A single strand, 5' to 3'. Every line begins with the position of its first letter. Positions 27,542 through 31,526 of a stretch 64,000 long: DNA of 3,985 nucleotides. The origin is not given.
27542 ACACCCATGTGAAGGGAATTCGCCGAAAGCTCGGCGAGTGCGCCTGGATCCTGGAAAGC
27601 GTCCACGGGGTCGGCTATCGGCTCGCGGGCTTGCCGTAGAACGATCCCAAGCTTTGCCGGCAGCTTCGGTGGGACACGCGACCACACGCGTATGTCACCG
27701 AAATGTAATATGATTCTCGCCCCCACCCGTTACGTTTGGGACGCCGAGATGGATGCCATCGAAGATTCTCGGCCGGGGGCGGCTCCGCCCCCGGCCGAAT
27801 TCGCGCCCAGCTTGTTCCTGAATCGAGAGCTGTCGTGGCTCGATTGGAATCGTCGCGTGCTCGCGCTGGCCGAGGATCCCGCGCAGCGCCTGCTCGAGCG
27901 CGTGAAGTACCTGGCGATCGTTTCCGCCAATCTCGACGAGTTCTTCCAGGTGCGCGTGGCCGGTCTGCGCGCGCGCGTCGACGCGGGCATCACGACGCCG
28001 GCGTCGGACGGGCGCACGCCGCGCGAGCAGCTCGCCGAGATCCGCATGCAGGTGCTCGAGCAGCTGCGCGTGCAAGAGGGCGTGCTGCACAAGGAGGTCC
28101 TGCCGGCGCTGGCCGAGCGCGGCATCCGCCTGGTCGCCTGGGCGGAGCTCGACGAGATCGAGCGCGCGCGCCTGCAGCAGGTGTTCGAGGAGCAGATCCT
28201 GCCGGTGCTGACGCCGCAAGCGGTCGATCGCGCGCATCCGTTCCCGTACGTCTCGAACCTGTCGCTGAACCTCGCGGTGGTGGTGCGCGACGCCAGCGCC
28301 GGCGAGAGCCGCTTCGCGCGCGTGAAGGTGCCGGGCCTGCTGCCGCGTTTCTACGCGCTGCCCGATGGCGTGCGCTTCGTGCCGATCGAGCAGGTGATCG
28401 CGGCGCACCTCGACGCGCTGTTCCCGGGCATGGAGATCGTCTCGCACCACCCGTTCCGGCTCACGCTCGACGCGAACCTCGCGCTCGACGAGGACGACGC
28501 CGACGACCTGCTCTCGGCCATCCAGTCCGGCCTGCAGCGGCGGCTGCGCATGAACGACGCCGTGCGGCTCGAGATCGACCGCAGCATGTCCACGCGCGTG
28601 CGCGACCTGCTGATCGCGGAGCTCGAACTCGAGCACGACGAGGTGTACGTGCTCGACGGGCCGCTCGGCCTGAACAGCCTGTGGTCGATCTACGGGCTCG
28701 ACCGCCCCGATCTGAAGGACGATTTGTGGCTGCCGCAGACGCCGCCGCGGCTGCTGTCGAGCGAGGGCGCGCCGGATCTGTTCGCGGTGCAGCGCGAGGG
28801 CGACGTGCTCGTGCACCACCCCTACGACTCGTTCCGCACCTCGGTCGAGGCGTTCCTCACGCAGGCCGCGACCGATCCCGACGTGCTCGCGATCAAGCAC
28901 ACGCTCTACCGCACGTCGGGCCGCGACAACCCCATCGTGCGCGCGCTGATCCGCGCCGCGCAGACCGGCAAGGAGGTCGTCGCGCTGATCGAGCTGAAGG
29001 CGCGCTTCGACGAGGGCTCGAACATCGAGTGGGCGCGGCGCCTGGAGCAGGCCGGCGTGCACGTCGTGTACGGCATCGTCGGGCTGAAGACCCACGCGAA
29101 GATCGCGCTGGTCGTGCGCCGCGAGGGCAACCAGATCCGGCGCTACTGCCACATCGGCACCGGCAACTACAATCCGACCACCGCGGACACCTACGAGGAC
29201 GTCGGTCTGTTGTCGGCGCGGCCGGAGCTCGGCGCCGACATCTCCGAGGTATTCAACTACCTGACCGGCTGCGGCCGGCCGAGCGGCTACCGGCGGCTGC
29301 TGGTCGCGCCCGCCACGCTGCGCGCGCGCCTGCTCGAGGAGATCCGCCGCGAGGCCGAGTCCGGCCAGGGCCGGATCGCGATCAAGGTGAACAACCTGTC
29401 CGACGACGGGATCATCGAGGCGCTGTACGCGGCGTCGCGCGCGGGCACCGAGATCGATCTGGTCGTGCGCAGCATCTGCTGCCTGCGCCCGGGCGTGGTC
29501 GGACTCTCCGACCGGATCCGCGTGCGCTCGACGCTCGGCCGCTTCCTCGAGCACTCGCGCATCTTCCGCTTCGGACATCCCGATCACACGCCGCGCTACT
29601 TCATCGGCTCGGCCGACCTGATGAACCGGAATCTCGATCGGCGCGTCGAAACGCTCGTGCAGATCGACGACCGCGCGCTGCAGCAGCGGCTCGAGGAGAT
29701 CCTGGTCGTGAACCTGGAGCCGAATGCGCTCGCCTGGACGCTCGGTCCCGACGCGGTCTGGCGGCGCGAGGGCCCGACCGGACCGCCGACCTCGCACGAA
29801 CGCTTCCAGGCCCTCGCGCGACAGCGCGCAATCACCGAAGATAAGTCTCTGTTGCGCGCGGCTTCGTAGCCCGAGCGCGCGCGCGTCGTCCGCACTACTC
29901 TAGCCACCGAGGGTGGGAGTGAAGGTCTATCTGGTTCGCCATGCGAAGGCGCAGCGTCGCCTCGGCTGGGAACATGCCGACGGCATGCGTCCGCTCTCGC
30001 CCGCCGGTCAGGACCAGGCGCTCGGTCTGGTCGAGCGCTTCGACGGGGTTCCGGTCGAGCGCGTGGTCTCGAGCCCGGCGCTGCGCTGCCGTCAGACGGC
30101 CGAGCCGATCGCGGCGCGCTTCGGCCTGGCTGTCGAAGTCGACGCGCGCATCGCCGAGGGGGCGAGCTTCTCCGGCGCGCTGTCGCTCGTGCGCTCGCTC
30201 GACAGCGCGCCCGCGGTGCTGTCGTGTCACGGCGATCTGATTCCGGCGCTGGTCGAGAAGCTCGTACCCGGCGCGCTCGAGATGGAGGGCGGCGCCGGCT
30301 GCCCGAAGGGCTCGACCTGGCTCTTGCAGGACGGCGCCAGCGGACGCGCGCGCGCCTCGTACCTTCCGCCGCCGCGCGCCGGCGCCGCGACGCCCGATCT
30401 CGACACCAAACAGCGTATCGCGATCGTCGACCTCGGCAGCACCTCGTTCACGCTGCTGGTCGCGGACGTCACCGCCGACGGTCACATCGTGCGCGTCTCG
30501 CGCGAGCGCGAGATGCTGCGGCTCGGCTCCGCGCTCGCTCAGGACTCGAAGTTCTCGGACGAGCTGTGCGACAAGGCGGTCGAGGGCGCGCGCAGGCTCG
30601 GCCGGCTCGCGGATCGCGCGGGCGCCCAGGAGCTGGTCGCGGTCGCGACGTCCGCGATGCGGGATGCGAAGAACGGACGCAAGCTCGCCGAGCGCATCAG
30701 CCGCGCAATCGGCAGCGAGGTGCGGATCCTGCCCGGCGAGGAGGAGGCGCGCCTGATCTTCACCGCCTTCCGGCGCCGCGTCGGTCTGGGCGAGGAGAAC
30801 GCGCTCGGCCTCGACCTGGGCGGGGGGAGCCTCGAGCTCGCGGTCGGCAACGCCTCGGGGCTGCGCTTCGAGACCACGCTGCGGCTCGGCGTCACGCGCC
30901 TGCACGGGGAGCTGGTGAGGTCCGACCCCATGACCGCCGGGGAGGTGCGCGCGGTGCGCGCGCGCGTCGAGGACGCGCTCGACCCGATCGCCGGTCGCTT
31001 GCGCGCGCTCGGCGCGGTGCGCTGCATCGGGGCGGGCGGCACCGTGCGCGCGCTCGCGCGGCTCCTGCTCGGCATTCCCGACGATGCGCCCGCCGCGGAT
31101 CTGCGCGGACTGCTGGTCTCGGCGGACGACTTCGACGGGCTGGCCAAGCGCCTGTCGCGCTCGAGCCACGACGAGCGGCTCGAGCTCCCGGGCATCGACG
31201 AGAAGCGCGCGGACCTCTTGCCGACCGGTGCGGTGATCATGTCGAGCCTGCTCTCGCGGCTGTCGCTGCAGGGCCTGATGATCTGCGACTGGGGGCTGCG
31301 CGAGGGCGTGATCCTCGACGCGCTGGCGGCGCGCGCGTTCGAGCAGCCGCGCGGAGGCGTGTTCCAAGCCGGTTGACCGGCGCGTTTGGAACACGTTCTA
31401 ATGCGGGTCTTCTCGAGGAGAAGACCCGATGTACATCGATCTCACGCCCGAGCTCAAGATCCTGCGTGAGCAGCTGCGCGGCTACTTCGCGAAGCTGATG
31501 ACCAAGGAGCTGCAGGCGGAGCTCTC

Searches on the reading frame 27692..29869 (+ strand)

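Call 61: search_protein_families(library=pfam, proteins=[window:27692-29869:+], max_evalue=0.001)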
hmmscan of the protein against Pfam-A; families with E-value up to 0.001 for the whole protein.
window:27692-29869:+ (725 aa): 5 families
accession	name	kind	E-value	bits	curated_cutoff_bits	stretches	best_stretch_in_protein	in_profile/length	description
PF17941.7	PP_kinase_C_1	-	1.9e-69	233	25.7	1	363-527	2-164/167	Polyphosphate kinase C-terminal domain 1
PF02503.22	PP_kinase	-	1.2e-59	201.5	31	1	157-333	2-183/183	Polyphosphate kinase middle domain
PF13090.12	PP_kinase_C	-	2.8e-54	183.6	25.8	1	536-693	1-161/172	Polyphosphate kinase C-terminal domain 2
PF13089.11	PP_kinase_N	-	1e-35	122.7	23.8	1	42-148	1-107/107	Polyphosphate kinase N-terminal domain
PF13091.12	PLDc_2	-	7.1e-10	39.3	27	0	556-670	6-127/132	PLD-like domain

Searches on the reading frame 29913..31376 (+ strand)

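Call 61: search_protein_families(library=pfam, proteins=[window:29913-31376:+], max_evalue=0.001)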
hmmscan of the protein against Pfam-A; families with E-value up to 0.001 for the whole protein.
window:29913-31376:+ (487 aa): 2 families
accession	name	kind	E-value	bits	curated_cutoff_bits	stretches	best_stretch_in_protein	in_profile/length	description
PF02541.22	Ppx-GppA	-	3.5e-53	181.3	27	1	188-471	6-282/285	Ppx/GppA phosphatase family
PF00300.27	His_Phos_1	-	7.6e-18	65.3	21.7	1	5-82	1-79/194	Histidine phosphatase superfamily (branch 1)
